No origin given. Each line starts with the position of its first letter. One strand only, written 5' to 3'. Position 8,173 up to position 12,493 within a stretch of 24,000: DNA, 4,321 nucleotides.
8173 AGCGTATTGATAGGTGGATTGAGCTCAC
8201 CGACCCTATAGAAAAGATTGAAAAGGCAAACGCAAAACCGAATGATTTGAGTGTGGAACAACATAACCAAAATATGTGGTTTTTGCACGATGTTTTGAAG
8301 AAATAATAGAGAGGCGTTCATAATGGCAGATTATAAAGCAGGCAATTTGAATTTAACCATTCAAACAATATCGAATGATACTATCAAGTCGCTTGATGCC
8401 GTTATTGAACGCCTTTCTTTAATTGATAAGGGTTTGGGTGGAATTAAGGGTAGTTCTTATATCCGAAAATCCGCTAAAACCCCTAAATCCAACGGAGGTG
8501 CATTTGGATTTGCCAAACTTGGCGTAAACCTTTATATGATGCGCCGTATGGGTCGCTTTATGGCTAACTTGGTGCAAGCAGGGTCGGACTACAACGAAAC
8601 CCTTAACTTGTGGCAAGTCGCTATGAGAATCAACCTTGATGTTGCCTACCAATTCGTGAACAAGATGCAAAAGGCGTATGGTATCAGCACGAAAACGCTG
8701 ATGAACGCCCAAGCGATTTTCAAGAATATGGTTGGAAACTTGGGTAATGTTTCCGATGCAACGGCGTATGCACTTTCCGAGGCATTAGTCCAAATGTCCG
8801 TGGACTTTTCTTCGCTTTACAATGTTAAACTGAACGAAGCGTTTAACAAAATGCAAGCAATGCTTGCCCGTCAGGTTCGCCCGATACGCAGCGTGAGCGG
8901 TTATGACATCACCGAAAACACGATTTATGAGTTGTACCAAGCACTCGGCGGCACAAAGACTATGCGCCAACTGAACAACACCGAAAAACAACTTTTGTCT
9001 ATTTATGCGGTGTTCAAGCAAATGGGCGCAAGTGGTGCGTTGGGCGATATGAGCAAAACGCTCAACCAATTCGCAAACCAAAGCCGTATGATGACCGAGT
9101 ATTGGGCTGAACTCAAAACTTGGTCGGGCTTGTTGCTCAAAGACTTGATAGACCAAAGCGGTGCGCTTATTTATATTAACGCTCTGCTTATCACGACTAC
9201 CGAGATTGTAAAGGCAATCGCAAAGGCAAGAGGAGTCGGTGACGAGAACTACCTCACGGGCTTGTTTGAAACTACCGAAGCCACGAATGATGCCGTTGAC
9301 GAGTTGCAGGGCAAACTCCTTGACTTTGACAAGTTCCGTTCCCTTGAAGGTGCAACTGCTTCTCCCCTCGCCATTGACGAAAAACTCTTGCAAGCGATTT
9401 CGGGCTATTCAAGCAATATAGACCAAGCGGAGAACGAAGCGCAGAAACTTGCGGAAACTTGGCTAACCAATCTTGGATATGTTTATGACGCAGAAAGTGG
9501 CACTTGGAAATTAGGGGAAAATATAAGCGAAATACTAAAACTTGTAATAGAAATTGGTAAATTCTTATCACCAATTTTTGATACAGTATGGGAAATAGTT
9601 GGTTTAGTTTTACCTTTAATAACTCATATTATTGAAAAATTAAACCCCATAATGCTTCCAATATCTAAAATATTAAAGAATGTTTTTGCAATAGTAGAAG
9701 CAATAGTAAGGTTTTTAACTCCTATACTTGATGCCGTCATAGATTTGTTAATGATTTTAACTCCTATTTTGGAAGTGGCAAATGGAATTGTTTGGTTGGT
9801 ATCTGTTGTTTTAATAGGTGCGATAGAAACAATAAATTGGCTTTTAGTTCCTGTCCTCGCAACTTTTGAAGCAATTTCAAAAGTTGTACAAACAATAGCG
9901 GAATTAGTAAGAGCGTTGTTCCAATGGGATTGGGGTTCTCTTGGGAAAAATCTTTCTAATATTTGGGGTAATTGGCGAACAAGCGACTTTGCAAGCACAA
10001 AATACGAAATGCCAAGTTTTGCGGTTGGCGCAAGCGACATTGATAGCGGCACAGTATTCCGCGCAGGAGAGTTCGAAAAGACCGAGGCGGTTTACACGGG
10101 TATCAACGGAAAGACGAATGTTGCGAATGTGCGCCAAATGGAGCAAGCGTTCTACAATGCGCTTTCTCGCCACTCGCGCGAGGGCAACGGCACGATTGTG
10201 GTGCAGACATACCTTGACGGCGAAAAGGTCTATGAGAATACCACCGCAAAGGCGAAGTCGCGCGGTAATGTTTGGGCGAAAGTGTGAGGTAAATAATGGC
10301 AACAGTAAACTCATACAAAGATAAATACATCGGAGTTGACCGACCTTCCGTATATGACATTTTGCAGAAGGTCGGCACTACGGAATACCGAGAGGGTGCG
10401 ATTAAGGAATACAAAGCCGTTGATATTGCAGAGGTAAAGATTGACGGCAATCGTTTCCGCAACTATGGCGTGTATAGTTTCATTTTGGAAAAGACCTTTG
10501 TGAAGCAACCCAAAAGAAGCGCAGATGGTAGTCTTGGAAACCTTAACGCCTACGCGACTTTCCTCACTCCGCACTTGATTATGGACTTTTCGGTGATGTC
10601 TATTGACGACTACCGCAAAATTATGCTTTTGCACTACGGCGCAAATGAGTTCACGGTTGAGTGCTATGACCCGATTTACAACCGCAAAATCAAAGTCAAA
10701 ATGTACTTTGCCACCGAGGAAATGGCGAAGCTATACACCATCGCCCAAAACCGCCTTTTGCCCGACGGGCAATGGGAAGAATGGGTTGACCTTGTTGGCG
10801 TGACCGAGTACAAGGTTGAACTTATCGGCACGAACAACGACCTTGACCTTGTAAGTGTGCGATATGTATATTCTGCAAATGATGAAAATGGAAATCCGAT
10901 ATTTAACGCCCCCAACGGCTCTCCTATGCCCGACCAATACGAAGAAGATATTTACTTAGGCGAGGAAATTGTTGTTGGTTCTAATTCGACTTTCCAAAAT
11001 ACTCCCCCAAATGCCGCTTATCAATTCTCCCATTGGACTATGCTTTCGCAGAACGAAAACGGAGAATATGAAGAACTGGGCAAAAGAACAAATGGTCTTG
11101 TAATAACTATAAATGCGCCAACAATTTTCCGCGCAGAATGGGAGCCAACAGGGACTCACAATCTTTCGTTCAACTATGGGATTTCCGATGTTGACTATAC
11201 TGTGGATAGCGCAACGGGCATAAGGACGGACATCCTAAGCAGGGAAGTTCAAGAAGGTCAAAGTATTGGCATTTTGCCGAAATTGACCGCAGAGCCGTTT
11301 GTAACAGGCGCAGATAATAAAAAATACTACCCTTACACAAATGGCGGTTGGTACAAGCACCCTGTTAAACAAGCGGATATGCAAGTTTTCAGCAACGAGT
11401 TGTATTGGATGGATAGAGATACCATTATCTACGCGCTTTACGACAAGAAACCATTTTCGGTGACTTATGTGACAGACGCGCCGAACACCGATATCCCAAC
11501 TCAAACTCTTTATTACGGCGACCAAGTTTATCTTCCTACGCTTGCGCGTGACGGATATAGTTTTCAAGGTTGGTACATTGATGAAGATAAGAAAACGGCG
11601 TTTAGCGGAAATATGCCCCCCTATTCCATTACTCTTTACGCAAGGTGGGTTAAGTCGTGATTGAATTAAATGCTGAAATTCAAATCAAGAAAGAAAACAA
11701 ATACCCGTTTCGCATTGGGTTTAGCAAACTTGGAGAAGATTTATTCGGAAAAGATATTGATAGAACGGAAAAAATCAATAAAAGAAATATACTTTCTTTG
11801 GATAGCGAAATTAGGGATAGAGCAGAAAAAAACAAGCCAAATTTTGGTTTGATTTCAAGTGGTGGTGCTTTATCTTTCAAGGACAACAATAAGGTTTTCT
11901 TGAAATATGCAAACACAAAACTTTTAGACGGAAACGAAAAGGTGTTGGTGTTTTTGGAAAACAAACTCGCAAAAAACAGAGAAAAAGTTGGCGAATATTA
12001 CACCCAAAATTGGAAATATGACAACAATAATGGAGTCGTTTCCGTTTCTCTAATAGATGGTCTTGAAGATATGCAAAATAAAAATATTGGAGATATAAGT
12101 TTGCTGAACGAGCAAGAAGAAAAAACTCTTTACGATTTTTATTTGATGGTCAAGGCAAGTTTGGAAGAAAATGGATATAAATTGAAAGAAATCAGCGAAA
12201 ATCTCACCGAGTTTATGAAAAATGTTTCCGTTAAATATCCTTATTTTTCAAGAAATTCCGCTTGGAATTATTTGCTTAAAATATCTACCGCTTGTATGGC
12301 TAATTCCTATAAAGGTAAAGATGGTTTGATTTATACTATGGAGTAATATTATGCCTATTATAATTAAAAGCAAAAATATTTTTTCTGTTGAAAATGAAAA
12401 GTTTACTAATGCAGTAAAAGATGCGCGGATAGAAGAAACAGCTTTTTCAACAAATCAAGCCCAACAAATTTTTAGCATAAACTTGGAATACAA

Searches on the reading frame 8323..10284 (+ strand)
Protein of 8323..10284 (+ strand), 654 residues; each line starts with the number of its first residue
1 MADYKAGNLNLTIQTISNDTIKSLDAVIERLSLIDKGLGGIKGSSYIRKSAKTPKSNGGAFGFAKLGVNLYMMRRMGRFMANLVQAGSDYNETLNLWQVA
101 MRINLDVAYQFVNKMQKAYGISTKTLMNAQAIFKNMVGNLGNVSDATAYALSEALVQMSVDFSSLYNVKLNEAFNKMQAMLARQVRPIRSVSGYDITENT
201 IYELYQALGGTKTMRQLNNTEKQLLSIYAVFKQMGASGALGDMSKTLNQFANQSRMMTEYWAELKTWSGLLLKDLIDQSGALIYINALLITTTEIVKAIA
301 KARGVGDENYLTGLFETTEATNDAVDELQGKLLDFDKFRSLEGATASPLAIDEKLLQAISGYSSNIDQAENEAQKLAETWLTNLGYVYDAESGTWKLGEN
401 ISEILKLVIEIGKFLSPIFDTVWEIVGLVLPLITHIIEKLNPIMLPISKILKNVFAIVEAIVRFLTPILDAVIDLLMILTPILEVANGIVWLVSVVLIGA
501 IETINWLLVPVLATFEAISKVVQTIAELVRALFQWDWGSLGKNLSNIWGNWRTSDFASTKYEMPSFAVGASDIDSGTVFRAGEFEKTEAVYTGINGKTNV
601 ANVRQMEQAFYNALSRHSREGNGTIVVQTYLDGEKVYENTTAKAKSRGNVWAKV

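Call 28: search_protein_families(library=pfam, proteins=[window:8323-10284:+], max_evalue=0.01)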
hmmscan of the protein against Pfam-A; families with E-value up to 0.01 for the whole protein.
window:8323-10284:+ (654 aa): 0 families

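Call 44: search_protein_families(library=phrogs, proteins=[window:8323-10284:+], max_evalue=0.001)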
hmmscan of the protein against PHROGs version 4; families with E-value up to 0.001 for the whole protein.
window:8323-10284:+ (654 aa): 1 family
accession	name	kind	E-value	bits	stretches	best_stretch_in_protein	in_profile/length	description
phrog_305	-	tail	0.00026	20.7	1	236-550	310-590/1001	tail length tape measure protein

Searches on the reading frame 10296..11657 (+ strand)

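Call 28: search_protein_families(library=pfam, proteins=[window:10296-11657:+], max_evalue=0.01)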
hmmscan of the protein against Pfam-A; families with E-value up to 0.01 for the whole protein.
window:10296-11657:+ (454 aa): 2 families
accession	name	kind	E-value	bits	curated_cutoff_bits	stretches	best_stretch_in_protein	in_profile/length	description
PF09479.16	Flg_new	-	1.4e-09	38.4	27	1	387-449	1-64/65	Listeria-Bacteroides repeat domain (List_Bact_rpt)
PF18998.6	Flg_new_2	-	0.0012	19.2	23.6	0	402-451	16-69/73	Divergent InlB B-repeat domain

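Call 44: search_protein_families(library=phrogs, proteins=[window:10296-11657:+], max_evalue=0.001)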
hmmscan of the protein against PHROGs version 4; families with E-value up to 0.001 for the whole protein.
window:10296-11657:+ (454 aa): 0 families

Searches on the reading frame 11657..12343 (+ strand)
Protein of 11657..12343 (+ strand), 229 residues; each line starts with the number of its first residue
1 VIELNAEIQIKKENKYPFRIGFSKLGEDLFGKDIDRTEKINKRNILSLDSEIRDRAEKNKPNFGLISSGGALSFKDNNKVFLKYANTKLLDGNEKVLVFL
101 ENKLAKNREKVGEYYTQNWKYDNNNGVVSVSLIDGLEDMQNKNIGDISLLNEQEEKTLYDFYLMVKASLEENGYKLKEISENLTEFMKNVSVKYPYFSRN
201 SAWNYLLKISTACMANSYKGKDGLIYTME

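Call 44: search_protein_families(library=phrogs, proteins=[window:11657-12343:+], max_evalue=0.001)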
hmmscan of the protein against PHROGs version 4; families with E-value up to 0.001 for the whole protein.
window:11657-12343:+ (229 aa): 1 family
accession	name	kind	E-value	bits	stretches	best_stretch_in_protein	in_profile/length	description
phrog_13066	-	unknown function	0.00071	20.3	0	73-121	143-191/245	-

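Call 47: search_protein_families(library=pfam, proteins=[window:11657-12343:+], max_evalue=1)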
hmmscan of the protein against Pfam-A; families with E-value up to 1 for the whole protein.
window:11657-12343:+ (229 aa): 1 family
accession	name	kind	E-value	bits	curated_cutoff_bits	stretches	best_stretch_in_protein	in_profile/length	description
PF08807.15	DUF1798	-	0.038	14.6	25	1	150-191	16-57/108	Bacterial domain of unknown function (DUF1798)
